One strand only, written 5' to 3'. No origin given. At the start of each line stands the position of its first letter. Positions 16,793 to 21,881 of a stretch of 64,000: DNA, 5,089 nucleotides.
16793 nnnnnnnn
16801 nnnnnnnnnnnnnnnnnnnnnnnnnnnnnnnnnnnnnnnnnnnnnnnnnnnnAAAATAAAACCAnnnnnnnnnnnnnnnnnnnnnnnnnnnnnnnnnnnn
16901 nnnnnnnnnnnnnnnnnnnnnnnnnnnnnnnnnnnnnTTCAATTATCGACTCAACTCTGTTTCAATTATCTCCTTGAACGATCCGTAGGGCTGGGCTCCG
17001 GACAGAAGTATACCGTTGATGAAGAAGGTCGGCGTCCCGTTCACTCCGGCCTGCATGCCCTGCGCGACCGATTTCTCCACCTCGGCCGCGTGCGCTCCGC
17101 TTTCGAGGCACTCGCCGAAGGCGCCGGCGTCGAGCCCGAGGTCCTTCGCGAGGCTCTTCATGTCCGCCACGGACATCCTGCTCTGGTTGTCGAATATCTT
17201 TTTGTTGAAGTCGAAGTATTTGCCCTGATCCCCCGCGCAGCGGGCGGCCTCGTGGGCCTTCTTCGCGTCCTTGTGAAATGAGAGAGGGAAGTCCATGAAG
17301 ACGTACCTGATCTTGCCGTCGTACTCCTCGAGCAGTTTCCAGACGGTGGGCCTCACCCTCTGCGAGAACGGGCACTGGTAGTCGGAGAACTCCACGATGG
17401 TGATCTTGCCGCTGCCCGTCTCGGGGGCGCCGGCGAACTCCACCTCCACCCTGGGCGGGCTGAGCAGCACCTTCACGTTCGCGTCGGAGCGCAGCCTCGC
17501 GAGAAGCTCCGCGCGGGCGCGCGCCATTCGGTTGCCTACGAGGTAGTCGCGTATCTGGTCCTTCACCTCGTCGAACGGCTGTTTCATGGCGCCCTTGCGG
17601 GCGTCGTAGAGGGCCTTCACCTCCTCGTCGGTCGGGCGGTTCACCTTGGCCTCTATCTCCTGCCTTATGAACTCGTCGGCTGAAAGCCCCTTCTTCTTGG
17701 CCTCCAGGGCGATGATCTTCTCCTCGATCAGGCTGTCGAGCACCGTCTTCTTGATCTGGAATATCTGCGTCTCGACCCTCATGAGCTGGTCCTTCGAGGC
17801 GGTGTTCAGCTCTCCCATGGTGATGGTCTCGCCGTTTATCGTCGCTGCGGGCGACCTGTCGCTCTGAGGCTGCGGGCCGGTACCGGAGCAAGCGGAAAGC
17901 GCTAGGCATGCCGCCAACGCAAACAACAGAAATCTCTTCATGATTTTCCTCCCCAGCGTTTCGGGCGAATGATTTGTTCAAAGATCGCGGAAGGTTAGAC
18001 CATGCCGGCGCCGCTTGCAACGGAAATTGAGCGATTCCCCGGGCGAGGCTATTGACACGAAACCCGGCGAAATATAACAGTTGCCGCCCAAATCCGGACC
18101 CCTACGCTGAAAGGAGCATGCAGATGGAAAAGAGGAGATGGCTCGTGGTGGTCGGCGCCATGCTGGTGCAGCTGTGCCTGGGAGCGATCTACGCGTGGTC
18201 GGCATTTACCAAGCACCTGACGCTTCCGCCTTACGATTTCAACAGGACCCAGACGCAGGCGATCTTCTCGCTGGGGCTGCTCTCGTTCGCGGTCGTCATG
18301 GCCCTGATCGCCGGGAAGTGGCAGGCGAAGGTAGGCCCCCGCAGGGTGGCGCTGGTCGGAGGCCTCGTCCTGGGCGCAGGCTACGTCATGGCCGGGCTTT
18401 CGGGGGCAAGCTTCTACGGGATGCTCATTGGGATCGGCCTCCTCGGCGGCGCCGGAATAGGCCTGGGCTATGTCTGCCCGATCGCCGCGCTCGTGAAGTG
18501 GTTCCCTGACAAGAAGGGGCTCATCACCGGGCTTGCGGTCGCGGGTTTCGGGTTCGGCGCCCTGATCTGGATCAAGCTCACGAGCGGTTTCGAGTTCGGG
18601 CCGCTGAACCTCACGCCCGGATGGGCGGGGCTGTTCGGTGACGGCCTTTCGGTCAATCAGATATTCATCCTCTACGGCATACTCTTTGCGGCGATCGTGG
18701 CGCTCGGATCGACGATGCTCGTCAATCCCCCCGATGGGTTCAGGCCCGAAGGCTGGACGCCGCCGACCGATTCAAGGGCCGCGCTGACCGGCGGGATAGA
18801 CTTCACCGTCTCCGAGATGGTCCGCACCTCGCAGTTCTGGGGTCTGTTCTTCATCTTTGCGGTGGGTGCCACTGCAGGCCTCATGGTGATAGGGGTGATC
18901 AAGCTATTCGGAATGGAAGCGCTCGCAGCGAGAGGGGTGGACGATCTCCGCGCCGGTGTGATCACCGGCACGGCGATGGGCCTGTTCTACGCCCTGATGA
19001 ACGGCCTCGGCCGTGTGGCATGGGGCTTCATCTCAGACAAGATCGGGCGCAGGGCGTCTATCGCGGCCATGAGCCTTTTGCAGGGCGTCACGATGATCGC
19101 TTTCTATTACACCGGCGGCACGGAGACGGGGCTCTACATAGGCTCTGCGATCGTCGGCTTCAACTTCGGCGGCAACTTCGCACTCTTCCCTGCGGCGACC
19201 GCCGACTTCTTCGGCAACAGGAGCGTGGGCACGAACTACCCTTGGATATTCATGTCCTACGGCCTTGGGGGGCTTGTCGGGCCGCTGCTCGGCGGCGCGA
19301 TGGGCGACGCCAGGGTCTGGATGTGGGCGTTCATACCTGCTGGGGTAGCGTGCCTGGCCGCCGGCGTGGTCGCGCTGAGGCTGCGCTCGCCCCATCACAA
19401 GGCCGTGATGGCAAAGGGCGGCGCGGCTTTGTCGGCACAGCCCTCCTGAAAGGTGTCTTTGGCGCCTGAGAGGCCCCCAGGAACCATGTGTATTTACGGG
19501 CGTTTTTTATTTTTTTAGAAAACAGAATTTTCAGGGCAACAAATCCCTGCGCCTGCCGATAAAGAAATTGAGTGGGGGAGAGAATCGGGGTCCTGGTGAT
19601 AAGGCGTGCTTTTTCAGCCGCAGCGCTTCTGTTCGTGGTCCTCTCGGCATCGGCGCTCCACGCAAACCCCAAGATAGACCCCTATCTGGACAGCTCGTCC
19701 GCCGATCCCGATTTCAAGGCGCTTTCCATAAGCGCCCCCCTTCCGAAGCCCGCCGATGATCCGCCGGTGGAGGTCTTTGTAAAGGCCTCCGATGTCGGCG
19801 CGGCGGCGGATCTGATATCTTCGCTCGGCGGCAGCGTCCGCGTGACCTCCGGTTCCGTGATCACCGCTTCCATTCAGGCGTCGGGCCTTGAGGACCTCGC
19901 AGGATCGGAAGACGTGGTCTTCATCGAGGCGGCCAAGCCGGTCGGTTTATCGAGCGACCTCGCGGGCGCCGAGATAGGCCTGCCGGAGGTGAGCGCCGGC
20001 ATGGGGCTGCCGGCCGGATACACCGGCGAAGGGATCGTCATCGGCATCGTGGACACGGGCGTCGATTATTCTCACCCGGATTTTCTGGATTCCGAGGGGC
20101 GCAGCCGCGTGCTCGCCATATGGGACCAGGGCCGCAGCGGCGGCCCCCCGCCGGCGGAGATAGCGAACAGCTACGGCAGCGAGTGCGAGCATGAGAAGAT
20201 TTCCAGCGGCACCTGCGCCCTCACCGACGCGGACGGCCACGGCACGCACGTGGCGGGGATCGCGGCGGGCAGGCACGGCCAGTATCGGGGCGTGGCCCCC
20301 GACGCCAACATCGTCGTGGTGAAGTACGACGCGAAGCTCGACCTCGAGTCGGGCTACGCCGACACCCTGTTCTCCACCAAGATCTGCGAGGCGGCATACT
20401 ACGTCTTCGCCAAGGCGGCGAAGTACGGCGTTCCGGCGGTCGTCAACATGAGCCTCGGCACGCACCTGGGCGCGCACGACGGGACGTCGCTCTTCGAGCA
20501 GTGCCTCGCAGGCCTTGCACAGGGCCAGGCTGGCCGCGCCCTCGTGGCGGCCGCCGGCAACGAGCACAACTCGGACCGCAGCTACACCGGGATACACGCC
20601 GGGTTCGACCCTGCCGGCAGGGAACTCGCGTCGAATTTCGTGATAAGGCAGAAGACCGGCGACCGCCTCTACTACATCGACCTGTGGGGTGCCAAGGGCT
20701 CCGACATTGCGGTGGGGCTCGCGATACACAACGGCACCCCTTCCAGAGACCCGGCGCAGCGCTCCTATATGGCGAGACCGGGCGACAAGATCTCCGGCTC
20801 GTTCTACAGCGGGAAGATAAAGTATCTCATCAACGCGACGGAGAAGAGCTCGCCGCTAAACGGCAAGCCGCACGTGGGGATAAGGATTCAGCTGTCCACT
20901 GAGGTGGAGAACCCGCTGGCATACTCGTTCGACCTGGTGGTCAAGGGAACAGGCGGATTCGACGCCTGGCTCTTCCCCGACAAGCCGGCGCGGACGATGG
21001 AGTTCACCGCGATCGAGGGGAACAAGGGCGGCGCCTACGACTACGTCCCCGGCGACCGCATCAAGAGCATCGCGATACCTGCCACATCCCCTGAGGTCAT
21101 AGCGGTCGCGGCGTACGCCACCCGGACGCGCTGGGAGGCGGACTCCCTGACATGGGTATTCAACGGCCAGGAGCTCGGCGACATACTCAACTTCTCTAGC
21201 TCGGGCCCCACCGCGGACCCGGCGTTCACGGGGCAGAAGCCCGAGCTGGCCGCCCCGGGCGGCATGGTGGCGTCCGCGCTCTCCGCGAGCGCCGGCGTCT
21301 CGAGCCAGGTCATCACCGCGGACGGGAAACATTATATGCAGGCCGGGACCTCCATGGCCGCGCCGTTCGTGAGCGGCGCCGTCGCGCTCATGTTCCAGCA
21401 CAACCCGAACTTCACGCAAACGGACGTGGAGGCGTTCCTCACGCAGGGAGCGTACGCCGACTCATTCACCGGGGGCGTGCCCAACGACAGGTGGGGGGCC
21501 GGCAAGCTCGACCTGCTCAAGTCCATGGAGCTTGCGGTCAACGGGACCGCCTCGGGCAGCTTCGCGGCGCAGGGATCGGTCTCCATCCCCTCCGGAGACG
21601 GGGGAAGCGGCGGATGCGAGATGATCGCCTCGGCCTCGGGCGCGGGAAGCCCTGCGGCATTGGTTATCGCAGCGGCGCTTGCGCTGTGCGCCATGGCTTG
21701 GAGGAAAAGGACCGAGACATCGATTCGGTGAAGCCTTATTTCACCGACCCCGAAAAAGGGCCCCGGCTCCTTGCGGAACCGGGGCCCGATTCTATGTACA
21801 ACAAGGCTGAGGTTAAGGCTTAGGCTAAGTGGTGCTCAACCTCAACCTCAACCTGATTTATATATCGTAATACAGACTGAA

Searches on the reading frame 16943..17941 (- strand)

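Call 16: search_protein_families(library=pfam, proteins=[window:16943-17941:-], max_evalue=0.001)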
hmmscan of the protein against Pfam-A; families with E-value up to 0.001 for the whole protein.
window:16943-17941:- (332 aa): 5 families
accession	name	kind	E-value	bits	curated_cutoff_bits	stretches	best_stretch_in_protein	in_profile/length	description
PF13462.12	Thioredoxin_4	-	3.2e-27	96.2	23.2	1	179-327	14-164/165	Thioredoxin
PF01323.26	DSBA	-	1.1e-19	71.5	25.6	1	181-326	1-190/191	DSBA-like thioredoxin domain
PF13624.11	SurA_N_3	-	2.4e-09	37.7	27.2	1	9-99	21-120/162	SurA-like N-terminal domain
PF13623.11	SurA_N_2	-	3.6e-07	30.6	28.5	1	24-90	35-113/145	SurA-like N-terminal domain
PF13098.12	Thioredoxin_2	-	1.9e-06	28.6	27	1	176-309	3-83/104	Thioredoxin-like domain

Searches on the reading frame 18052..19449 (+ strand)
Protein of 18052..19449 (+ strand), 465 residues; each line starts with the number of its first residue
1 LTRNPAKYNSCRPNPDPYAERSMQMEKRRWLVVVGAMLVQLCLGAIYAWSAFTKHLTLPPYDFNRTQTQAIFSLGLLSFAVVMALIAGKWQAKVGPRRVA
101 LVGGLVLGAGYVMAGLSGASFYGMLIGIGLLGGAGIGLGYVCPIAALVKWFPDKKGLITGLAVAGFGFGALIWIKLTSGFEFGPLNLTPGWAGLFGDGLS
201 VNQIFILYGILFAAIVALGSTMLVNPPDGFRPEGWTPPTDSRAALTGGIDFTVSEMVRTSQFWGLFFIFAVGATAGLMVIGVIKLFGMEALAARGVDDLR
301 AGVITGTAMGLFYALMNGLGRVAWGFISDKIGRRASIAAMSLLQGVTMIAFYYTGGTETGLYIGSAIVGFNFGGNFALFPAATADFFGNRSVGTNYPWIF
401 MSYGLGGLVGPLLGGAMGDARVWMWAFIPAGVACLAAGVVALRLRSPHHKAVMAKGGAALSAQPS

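Call 16: search_protein_families(library=pfam, proteins=[window:18052-19449:+], max_evalue=0.001)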
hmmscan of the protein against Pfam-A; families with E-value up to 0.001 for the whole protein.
window:18052-19449:+ (465 aa): 2 families
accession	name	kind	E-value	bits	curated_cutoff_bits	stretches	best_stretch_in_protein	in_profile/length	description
PF07690.21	MFS_1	-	1.5e-36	126.5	33.4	2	31-394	3-330/347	Major Facilitator Superfamily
PF23262.1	NFD4_C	-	3.7e-05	24.1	27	1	252-402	9-152/215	NFD4, C-terminal domain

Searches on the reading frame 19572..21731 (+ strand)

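Call 16: search_protein_families(library=pfam, proteins=[window:19572-21731:+], max_evalue=0.001)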
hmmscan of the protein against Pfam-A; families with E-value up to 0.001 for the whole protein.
window:19572-21731:+ (719 aa): 1 family
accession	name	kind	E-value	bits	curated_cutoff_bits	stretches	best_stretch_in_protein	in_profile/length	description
PF00082.27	Peptidase_S8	-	1.3e-39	136.7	21.8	2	152-334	1-157/288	Subtilase family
